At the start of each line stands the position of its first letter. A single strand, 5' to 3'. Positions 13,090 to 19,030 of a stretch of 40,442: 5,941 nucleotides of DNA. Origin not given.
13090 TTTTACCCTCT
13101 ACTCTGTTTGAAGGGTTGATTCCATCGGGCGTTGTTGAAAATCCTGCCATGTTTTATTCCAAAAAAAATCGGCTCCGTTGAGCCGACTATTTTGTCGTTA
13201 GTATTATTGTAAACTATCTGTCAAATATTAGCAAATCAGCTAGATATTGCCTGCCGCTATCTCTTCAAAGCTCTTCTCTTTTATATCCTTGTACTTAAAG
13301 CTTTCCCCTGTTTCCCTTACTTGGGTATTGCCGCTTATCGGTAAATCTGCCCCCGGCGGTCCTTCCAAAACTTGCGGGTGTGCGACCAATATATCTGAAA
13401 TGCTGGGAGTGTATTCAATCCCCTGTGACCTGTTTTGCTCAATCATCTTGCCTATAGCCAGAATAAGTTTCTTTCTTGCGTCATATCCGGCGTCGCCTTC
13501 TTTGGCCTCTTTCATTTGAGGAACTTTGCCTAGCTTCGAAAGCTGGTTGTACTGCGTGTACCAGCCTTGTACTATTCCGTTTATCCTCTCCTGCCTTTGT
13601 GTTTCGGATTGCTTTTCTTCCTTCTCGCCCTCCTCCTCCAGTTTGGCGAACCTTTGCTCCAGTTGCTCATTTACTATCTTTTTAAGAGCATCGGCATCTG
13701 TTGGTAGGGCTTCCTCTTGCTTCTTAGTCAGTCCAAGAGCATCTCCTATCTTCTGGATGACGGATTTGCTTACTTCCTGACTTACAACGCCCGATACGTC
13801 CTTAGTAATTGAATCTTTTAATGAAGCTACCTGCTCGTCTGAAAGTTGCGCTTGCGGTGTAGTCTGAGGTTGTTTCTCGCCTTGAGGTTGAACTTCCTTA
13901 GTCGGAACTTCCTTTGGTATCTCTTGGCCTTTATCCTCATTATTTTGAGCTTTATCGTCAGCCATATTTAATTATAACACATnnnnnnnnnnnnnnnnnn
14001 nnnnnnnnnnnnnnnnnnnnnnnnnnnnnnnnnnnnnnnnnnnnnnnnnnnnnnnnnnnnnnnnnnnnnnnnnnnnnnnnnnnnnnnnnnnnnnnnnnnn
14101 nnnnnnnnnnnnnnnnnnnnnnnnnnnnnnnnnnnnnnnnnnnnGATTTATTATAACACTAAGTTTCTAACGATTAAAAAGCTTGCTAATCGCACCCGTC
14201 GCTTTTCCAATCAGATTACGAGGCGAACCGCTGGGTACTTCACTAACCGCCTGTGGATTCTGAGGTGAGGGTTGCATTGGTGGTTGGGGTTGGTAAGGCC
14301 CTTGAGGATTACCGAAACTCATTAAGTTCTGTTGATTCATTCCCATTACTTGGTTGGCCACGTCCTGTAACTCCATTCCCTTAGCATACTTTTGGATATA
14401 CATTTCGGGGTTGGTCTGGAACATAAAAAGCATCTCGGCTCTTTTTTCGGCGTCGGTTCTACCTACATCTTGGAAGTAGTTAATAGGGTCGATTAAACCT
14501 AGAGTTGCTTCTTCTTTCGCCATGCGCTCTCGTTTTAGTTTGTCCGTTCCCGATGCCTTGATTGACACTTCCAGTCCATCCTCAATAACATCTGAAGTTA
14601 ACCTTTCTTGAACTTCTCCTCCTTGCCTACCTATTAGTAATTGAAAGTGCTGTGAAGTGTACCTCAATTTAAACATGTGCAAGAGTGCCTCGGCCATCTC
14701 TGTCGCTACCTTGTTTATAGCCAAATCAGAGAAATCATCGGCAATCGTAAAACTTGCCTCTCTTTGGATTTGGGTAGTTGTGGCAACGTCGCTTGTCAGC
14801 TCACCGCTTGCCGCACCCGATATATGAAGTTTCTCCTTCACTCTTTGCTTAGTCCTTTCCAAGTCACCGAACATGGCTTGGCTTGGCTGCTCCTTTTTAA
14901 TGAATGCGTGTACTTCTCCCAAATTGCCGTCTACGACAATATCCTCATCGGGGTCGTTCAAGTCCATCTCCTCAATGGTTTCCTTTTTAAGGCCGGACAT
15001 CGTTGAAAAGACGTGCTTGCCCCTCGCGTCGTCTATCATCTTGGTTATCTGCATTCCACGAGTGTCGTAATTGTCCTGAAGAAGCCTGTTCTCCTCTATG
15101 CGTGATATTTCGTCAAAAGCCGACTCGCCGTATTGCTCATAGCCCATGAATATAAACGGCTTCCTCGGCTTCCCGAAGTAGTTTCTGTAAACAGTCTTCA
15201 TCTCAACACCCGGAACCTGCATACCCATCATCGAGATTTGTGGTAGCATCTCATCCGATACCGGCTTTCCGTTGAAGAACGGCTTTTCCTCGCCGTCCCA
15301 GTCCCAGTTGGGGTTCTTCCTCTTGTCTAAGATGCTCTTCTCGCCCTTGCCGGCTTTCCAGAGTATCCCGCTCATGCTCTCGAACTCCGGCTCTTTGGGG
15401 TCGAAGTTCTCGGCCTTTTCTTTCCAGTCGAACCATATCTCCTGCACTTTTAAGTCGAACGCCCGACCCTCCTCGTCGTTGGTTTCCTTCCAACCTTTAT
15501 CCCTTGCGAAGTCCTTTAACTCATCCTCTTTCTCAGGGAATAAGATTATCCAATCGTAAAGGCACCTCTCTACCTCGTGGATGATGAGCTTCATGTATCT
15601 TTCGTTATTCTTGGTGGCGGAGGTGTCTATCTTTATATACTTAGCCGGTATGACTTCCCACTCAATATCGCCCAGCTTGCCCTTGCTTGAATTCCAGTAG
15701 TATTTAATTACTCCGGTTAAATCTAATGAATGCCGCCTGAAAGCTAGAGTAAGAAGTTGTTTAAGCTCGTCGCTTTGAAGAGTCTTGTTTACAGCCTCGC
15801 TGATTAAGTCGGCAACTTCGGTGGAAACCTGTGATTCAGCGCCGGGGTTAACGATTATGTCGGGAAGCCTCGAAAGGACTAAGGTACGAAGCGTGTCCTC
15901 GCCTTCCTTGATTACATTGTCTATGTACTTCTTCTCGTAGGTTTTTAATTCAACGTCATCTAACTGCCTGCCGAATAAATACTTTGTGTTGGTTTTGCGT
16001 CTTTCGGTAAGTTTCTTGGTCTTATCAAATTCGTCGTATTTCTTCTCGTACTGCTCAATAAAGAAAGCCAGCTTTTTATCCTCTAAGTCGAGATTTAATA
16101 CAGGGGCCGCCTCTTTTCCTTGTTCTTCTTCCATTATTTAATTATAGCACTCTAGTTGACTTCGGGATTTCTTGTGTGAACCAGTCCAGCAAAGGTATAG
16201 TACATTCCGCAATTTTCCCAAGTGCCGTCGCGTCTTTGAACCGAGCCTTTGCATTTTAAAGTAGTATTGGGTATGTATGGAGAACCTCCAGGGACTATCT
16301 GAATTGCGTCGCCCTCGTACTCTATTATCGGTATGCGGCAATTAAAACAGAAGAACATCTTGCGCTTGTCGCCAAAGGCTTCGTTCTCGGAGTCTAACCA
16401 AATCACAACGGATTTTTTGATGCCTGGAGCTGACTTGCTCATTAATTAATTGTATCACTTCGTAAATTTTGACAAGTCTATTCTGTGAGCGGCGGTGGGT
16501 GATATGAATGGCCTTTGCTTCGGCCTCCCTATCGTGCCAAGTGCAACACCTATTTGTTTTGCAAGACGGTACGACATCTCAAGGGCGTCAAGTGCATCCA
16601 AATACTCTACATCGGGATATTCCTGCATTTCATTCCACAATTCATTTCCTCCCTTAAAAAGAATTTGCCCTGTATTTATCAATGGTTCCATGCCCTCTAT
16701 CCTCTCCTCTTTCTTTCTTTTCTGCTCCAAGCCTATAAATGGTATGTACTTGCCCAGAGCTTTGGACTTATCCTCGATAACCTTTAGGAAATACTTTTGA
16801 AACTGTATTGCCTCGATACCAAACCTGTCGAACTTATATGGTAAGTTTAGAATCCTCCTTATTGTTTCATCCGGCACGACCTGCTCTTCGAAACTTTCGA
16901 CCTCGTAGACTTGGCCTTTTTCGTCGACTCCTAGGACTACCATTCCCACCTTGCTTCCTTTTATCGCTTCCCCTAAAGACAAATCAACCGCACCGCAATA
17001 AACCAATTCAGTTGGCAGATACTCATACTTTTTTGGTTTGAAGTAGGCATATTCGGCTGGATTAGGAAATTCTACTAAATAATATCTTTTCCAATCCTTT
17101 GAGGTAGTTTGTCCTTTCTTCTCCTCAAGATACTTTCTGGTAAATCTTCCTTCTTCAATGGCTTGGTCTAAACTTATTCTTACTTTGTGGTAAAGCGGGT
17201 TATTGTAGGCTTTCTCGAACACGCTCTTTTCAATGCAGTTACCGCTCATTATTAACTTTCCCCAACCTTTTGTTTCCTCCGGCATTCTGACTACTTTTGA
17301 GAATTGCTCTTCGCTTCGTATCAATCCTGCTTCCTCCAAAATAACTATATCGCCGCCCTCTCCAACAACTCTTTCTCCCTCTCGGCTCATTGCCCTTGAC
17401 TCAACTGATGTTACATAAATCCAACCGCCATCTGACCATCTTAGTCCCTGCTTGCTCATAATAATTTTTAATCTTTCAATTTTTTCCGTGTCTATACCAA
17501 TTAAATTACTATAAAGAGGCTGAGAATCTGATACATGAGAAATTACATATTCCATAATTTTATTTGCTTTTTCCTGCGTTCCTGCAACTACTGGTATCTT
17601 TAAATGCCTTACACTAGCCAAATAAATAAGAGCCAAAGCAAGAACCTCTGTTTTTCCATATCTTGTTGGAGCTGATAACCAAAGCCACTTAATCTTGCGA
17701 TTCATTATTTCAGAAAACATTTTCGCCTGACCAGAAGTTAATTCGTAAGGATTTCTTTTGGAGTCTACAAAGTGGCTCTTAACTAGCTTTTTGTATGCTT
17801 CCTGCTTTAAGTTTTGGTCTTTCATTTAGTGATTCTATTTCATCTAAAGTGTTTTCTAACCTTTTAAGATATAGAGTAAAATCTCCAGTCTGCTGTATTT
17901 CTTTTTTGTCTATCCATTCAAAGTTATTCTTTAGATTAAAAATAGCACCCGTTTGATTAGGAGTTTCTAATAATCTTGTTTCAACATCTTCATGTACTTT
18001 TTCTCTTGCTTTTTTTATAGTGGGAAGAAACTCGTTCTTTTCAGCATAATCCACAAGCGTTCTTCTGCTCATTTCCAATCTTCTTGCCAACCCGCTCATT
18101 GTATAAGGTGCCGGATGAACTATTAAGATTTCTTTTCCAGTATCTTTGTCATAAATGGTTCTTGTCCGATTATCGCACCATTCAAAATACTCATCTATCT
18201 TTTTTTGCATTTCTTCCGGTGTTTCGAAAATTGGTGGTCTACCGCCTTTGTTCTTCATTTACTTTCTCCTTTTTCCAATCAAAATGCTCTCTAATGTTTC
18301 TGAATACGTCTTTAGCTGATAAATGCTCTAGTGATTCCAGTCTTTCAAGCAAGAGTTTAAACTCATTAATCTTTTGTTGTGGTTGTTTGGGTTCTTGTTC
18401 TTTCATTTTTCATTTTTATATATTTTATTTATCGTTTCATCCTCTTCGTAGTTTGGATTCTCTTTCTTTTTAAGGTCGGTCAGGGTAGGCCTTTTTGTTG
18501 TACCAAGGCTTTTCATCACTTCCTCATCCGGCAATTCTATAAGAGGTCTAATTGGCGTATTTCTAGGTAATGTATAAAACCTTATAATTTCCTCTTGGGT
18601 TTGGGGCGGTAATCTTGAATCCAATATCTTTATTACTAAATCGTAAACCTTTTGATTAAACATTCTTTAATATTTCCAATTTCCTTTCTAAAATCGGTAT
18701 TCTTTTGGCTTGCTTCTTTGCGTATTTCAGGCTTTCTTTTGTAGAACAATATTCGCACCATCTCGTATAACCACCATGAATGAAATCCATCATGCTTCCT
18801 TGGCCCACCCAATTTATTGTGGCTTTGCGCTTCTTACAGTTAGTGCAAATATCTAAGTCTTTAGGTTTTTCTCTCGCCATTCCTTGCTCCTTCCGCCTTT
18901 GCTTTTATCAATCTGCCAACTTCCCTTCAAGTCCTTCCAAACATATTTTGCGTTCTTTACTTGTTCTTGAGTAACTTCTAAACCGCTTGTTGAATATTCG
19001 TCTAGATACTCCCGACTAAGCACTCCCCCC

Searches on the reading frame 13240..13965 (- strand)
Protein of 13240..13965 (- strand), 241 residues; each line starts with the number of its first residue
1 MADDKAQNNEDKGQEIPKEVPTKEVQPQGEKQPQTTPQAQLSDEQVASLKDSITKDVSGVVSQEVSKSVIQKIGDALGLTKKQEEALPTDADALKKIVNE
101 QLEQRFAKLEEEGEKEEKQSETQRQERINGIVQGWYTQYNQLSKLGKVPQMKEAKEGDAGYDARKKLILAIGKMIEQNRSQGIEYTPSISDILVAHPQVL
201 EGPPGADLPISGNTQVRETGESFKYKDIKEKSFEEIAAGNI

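Call 44: search_protein_families(library=phrogs, proteins=[window:13240-13965:-], max_evalue=0.001)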
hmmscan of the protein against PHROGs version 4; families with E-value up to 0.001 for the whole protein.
window:13240-13965:- (241 aa): 0 families

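Call 81: search_protein_families(library=pfam, proteins=[window:13240-13965:-], max_evalue=0.01)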
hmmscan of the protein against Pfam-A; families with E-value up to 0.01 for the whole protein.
window:13240-13965:- (241 aa): 0 families

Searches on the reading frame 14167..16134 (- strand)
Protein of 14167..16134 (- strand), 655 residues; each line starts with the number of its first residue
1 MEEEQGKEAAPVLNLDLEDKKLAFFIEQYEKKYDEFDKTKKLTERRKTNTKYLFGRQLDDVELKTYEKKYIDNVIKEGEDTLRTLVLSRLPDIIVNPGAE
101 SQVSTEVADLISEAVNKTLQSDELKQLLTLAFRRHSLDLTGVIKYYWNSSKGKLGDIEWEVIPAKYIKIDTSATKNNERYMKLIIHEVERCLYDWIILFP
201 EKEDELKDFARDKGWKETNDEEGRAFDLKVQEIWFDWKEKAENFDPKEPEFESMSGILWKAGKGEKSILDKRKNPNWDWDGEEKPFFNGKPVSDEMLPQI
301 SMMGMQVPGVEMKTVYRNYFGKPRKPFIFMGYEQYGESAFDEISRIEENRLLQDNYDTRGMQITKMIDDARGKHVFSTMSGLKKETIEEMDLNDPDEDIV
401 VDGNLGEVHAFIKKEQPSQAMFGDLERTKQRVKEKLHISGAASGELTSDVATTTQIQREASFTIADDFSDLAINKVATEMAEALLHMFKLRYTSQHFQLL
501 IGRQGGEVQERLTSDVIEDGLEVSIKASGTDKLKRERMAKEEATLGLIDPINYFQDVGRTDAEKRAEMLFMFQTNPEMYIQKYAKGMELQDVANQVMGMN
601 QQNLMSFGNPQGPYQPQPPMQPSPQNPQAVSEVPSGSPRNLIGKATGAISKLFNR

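Call 77: find_related_loci(query=A4, collection=viral_contigs, flank=10000)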
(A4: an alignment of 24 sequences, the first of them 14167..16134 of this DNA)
Query A4 (655 aa) in viral_contigs; peptide patterns used: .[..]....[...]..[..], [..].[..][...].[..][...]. (x = any residue, [..] = any of these).
501 stretches matched a pattern; 460 encode a relative of the query (tblastn E <= 1e-3); the best 80 are kept; 80 distinct loci.
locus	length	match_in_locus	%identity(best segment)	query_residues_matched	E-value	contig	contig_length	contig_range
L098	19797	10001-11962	85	2-655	0e+0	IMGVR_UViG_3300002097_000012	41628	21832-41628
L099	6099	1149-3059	83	2-655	0e+0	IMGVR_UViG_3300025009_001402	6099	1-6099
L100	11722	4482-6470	59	3-655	0e+0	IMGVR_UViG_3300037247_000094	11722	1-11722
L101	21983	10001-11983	56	7-653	0e+0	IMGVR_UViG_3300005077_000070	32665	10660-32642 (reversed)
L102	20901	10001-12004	54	7-655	0e+0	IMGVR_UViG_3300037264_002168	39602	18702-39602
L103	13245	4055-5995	54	8-653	0e+0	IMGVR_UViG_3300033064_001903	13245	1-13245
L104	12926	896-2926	52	3-655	0e+0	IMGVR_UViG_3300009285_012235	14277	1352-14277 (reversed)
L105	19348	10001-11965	53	3-655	0e+0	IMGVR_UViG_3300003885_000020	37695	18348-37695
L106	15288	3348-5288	54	8-653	0e+0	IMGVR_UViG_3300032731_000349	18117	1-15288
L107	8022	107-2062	54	8-655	0e+0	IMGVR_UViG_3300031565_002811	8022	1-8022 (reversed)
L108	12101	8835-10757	43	13-655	2e-163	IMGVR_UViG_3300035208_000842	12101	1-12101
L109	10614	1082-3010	42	13-655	3e-156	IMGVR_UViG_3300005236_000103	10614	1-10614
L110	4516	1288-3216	41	13-655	6e-156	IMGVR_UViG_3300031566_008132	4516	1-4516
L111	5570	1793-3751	41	13-653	4e-153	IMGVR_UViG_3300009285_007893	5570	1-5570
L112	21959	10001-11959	41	13-653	2e-151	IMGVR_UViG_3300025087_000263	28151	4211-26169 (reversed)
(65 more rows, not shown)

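Call 81: search_protein_families(library=pfam, proteins=[window:14167-16134:-], max_evalue=0.01)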
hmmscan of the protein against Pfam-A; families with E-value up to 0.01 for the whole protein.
window:14167-16134:- (655 aa): 0 families

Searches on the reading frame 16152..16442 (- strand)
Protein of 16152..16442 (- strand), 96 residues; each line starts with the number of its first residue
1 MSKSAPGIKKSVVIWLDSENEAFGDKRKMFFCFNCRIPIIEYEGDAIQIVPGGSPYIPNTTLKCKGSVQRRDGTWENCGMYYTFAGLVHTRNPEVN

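Call 75: search_protein_families(library=pfam, proteins=[window:16152-16442:-], max_evalue=0.01)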
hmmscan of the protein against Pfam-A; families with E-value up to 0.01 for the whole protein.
window:16152-16442:- (96 aa): 0 families

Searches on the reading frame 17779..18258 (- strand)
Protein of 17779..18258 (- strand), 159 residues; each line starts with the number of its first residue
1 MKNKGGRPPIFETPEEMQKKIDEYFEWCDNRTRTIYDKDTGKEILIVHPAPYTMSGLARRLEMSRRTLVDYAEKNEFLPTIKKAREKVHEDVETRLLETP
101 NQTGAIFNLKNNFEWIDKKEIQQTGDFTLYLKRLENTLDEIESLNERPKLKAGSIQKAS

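Call 3: search_protein_families(library=pfam, proteins=[window:17779-18258:-], max_evalue=0.1)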
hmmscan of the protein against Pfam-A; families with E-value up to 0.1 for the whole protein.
window:17779-18258:- (159 aa): 4 families
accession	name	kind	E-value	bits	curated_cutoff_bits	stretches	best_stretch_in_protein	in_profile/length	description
PF16677.11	GP3_package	-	5.8e-23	81.5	29.4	1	6-121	1-105/105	DNA-packaging protein gp3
PF13411.12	MerR_1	-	0.0072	16.8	21.6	1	52-83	1-31/69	MerR HTH family regulatory protein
PF13333.12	rve_2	-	0.023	15.3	22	1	10-33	16-38/56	Integrase core domain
PF08279.18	HTH_11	-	0.028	14.7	25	0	50-69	14-33/55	HTH domain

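Call 5: search_protein_families(library=phrogs, proteins=[window:17779-18258:-], max_evalue=0.01)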
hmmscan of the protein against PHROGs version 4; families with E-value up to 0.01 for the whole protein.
window:17779-18258:- (159 aa): 2 families
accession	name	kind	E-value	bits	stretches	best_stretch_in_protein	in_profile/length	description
phrog_606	-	head and packaging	7.5e-27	95.4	1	2-126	16-141/167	terminase small subunit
phrog_309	-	head and packaging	1.9e-08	35.6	1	57-128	162-263/319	terminase small subunit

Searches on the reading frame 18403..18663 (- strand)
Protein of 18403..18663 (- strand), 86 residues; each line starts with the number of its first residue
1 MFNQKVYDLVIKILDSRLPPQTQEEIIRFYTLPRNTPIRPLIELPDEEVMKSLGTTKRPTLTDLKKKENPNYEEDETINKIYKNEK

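Call 3: search_protein_families(library=pfam, proteins=[window:18403-18663:-], max_evalue=0.1)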
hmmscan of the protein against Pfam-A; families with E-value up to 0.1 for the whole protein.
window:18403-18663:- (86 aa): 0 families

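Call 5: search_protein_families(library=phrogs, proteins=[window:18403-18663:-], max_evalue=0.01)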
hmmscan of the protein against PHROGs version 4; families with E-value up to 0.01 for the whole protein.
window:18403-18663:- (86 aa): 0 families

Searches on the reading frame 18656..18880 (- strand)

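Call 3: search_protein_families(library=pfam, proteins=[window:18656-18880:-], max_evalue=0.1)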
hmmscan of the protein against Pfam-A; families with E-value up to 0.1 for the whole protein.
window:18656-18880:- (74 aa): 2 families
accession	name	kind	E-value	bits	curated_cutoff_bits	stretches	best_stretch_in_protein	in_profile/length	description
PF23226.1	Exo_endo_phos_PGAP2IP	-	0.066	12.9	27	1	20-54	166-200/239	PGAP2IP, C-terminal nuclease-like domain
PF14328.11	DUF4385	-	0.076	13.6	27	1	15-61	60-106/148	Domain of unknown function (DUF4385)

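Call 5: search_protein_families(library=phrogs, proteins=[window:18656-18880:-], max_evalue=0.01)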
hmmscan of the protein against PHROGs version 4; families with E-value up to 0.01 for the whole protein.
window:18656-18880:- (74 aa): 0 families

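Call 81: search_protein_families(library=pfam, proteins=[window:18656-18880:-], max_evalue=0.01)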
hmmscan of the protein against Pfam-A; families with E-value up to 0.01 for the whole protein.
window:18656-18880:- (74 aa): 0 families
